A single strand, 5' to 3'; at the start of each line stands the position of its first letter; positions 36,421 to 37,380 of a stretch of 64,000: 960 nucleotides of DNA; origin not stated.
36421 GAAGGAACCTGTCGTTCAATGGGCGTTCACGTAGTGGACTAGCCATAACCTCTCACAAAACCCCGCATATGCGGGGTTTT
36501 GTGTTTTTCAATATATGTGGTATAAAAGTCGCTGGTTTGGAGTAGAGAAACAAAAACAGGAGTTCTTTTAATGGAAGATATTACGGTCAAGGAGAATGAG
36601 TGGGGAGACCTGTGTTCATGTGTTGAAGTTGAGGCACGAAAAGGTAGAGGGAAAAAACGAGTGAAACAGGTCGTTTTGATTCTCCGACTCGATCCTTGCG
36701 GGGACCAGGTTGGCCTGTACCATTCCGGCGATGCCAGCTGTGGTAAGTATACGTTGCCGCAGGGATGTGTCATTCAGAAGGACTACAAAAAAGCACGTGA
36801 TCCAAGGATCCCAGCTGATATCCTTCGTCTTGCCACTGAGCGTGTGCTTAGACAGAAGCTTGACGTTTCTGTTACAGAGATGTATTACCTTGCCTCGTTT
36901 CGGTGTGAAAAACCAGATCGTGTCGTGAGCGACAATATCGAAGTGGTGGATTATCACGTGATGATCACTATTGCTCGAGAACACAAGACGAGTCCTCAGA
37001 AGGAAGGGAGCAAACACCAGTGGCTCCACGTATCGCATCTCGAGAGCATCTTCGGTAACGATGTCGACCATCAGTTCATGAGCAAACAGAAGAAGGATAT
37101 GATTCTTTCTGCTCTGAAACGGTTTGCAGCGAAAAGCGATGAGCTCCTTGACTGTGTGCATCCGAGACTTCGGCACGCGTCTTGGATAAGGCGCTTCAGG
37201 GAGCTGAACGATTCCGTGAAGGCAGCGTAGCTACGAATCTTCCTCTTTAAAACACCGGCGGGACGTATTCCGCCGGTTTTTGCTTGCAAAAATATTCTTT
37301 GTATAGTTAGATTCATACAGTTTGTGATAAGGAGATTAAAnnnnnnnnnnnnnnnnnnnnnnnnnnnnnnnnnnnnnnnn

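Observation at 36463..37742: Two-gene island bracketed by terminators where rplA should follow rplK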

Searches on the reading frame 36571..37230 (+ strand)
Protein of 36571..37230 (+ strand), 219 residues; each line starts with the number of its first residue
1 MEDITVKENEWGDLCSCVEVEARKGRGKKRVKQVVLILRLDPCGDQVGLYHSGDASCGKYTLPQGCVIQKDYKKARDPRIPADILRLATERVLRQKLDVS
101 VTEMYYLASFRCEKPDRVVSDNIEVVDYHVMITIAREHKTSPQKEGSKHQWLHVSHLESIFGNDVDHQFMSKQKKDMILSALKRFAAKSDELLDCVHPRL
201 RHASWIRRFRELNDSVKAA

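Call 4: search_protein_families(library=pfam, proteins=[window:36571-37230:+], max_evalue=1)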
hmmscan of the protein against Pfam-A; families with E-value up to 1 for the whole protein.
window:36571-37230:+ (219 aa): 0 families

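Call 9: find_homologous_proteins(query=window:36571-37227:+, max_evalue=0.01)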
Query window:36571-37227:+ (219 aa): 2 proteins with E <= 0.01 among 67 candidates.
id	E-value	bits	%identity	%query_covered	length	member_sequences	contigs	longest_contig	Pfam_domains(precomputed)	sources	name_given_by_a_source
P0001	1.6e-144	497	100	100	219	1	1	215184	-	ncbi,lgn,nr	ncbi:hypothetical protein KTR10_01245 [Candidatus Kaiserbacteria bacterium]|nr:hypothetical protein 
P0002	2.5e-60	222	51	95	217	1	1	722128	-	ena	-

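Call 12: find_encoding_contigs(protein=P0002, flank=10000, max_places=3)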
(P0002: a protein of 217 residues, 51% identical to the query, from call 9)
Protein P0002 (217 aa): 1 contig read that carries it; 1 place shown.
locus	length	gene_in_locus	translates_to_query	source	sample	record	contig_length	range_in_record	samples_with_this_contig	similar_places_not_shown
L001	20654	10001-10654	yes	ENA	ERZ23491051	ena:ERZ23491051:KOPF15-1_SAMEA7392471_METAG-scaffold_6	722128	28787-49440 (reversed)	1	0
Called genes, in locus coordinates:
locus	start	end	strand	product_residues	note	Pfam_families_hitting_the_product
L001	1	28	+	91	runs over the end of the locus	PF00708:Acylphosphatase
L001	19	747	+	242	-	PF00849:PseudoU_synth_2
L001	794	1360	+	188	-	PF01245:Ribosomal_L19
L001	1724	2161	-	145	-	PF00583:Acetyltransf_1, PF13673:Acetyltransf_10, PF13508:Acetyltransf_7, PF08445:FR47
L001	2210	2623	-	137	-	-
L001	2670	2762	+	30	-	-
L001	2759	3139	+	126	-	PF01741:MscL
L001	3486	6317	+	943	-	PF03477:ATP-cone, PF00317:Ribonuc_red_lgN, PF02867:Ribonuc_red_lgC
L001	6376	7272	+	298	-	PF00413:Peptidase_M10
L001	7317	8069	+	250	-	PF04402:SIMPL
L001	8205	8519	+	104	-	-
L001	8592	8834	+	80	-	PF00584:SecE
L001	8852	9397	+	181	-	PF02357:NusG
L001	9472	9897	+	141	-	PF03946:Ribosomal_L11_N, PF00298:Ribosomal_L11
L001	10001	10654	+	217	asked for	-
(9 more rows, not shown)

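Call 24: find_homologous_proteins(query=A1, max_evalue=0.1)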
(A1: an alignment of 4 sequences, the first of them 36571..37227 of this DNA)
Query A1 (4 sequences) (219 aa, profile of the alignment): 8 proteins with E <= 0.1 among 1748 candidates.
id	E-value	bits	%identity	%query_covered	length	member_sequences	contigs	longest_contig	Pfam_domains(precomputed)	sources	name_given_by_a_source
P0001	9.1e-83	295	100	100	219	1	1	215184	-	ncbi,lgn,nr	ncbi:hypothetical protein KTR10_01245 [Candidatus Kaiserbacteria bacterium]|nr:hypothetical protein 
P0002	1.1e-78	282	51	95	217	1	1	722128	-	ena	-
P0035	1.7e-78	281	26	53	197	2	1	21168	-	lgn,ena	-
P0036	4.2e-62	228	29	19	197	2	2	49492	-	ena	-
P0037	2.8e-51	192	20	78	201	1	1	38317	-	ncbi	-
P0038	6.1e-46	175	23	55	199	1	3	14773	-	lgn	-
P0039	1.7e-43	167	26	42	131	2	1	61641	-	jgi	-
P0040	1.8e-29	121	23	83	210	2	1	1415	PF00293.35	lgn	-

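Call 28: search_protein_families(library=pfam, alignment_id=A3, max_evalue=1)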
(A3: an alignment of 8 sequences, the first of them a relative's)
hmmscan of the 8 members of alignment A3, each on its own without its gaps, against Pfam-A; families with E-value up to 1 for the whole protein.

A. member 1, P0001 (219 aa): 0 families

B. families by the number of members that match (of 8 scanned): 2 families
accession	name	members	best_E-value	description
PF00293.34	NUDIX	1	1.3e-09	NUDIX domain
PF05203.21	Hom_end_hint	1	0.25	Hom_end-associated Hint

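Call 39: search_protein_representatives(alignment_id=A3)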
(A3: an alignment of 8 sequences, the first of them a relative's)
Query: 8 sequences, 193 profile positions. Proteins with E-value up to 0.001 (for the whole library): 69; up to 1e-10: 26; up to 1e-30: 4. The best 69 are listed.
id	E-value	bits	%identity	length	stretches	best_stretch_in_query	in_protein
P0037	8.3e-83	293.1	-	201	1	2-187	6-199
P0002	1.3e-63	230.5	-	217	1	11-193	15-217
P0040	1.1e-57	211.1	-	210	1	1-174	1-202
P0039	5.7e-38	146.8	-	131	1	53-173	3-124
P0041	1.2e-20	90.3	-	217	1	22-179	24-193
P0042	3.9e-19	85.4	-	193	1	19-170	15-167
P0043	8.4e-18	81.1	-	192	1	11-171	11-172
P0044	2.3e-17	79.6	-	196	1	14-180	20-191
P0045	5.5e-16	75.1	-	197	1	20-168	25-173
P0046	1.6e-15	73.6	-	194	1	12-172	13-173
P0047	2.1e-15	73.2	-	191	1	19-168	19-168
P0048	1.2e-14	70.8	-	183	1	16-169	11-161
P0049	1.3e-14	70.6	-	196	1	1-186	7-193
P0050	1.7e-14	70.3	-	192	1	20-169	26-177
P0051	8.7e-14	67.9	-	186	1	14-182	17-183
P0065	4.2e-10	55.9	-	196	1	22-170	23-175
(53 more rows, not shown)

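Call 42: search_protein_families(library=pfam, alignment_id=A4, max_evalue=0.01)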
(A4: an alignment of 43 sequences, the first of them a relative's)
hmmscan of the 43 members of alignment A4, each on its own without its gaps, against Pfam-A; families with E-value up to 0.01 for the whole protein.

A. member 1, P0001 (219 aa): 0 families

B. families by the number of members that match (of 43 scanned): 1 family
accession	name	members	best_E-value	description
PF00293.34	NUDIX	24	7.9e-16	NUDIX domain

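Call 44: find_encoding_contigs(protein=P0041, flank=6000, max_places=2)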
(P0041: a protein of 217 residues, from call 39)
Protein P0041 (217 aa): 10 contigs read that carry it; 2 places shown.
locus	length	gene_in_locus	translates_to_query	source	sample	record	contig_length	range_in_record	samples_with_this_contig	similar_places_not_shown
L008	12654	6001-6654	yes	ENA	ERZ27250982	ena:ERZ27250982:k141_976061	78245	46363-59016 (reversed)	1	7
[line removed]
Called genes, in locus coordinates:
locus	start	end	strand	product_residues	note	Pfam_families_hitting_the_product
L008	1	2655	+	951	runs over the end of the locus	PF03477:ATP-cone, PF00317:Ribonuc_red_lgN, PF02867:Ribonuc_red_lgC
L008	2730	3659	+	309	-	PF00413:Peptidase_M10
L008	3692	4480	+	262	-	PF04402:SIMPL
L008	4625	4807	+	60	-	PF00584:SecE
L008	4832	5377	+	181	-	PF02357:NusG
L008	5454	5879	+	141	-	PF03946:Ribosomal_L11_N, PF00298:Ribosomal_L11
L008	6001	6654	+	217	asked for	-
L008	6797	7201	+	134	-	-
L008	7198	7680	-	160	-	PF00186:DHFR_1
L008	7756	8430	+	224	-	PF01928:CYTH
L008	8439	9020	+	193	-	PF22769:DCD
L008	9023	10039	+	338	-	PF00303:Thymidylat_synt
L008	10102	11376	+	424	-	PF00464:SHMT, PF00155:Aminotran_1_2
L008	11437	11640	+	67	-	-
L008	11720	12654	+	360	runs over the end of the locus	PF11141:DUF2914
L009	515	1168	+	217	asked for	-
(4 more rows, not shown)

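Call 45: find_encoding_contigs(protein=P0042, flank=6000, max_places=2)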
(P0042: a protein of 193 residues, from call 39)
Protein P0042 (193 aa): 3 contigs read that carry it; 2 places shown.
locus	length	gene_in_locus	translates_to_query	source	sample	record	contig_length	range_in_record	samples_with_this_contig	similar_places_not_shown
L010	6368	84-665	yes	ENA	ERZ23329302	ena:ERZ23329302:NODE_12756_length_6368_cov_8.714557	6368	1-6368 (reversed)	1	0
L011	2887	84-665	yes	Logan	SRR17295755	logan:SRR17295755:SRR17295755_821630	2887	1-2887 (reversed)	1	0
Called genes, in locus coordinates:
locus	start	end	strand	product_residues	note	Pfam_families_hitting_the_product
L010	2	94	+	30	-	?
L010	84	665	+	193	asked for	PF00293:NUDIX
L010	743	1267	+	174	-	-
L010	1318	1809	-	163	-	PF00186:DHFR_1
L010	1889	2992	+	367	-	PF06559:DCD_N, PF22769:DCD, PF22569:DCD_C, PF22769:DCD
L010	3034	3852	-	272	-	PF00303:Thymidylat_synt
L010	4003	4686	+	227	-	PF01712:dNK (weak), PF02223:Thymidylate_kin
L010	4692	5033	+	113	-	PF03819:MazG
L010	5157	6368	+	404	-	?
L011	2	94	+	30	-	?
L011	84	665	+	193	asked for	PF00293:NUDIX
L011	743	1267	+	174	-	-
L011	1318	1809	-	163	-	PF00186:DHFR_1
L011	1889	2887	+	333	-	?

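Call 49: predict_structure(alignment_id=A4)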
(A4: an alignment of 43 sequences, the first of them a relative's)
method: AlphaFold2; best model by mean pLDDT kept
length: 219 residues; sequences in the alignment: 43
mean_pLDDT: 86.3   pTM: 0.84
mean pLDDT of the five models: 86.3, 85.2, 84.5, 84.3, 84.0
residues with pLDDT >= 90: 139; 70-90: 41; 50-70: 37; < 50: 2
segments of 3 or more residues with pLDDT < 50: none
pLDDT, mean of each block of 10 residues (from residue 1): 52 62 61 95 97 88 95 90 90 97 90 72 88 96 96 94 78 92 94 94 95 83
secondary structure, 60 per line:
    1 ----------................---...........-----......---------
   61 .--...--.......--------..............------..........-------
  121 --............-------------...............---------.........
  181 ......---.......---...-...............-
elements in order: H11-26 E30-40 E46-51 E64-66 H69-75 H84-97 E104-113 E123-134 E148-153 H154-162 H172-186 H190-196 H204-218

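Call 52: fold_search(model_id=the predicted structure, library=pdb)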
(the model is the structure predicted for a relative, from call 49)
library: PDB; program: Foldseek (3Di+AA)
matches with E <= 10: 969; with E <= 0.001: 481
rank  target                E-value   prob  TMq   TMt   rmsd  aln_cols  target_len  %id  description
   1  6scx_A                1.8e-08  1.00  0.44  0.31   4.1       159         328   16  Crystal structure of the catalytic domain of human NUDT12 in complex with 7-methyl-guanosine-5'-triphosphate (released 2020-01-08)
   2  6o3p_B                3.0e-08  1.00  0.44  0.31   6.8       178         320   14  Crystal structure of the catalytic domain of mouse Nudt12 in complex with AMP and 3 Mg2+ ions (released 2019-05-29)
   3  6o3p_A                3.6e-08  1.00  0.45  0.33   6.6       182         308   15  Crystal structure of the catalytic domain of mouse Nudt12 in complex with AMP and 3 Mg2+ ions (released 2019-05-29)
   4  6scx_C                3.6e-08  1.00  0.45  0.32   6.3       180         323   17  Crystal structure of the catalytic domain of human NUDT12 in complex with 7-methyl-guanosine-5'-triphosphate (released 2020-01-08)
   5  6scx_B                8.8e-08  1.00  0.48  0.34   4.4       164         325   15  Crystal structure of the catalytic domain of human NUDT12 in complex with 7-methyl-guanosine-5'-triphosphate (released 2020-01-08)
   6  4v14_A                1.0e-07  1.00  0.47  0.79   4.0       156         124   15  Structure and function analysis of MutT from the psychrofile fish pathogen Aliivibrio salmonicida and the mesophile Vi (released 2015-02-04)
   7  4zb3                  1.3e-07  1.00  0.51  0.43   3.6       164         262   10  Crystal structure of the apo AtNUDT7 (released 2015-09-09)
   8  6vck_B                1.8e-07  1.00  0.47  0.62   4.4       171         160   16  Crystal structure of E.coli RppH-DapF in complex with GDP, Mg2+ and F- (released 2020-02-05)
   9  3a6v_A                2.4e-07  1.00  0.46  0.78   3.5       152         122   12  Crystal structure of the MutT protein in MN(II) bound holo form (released 2009-10-27)
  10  3a6v_B                3.2e-07  1.00  0.46  0.79   3.6       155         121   14  Crystal structure of the MutT protein in MN(II) bound holo form (released 2009-10-27)
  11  6d1q_B                4.3e-07  1.00  0.48  0.62   4.4       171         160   16  Crystal structure of E. coli RppH-DapF complex, monomer (released 2018-05-23)
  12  6am0_A                4.9e-07  1.00  0.47  0.41   9.4       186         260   10  Crystal structure of K. lactis Edc1-Dcp1-Dcp2-Edc3 decapping complex with synthetic cap substrate analog (released 2018-03-21)
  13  4s2y_A                5.6e-07  1.00  0.44  0.59   4.8       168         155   17  Structure of E. coli RppH bound to RNA and three magnesium ions (released 2015-02-11)
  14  3hhj_B                6.4e-07  1.00  0.49  0.77   3.5       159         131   17  Crystal structure of mutator mutT from Bartonella henselae (released 2009-05-26)
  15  5ygu_B                6.4e-07  1.00  0.46  0.64   4.2       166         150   17  Crystal structure of Escherichia coli (strain K12) mRNA Decapping Complex RppH-DapF (released 2018-06-06)
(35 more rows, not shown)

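Call 55: search_protein_families(library=padloc, proteins=[window:36571-37227:+], max_evalue=1)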
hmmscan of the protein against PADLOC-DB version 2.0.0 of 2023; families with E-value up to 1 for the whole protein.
window:36571-37227:+ (219 aa): 0 families
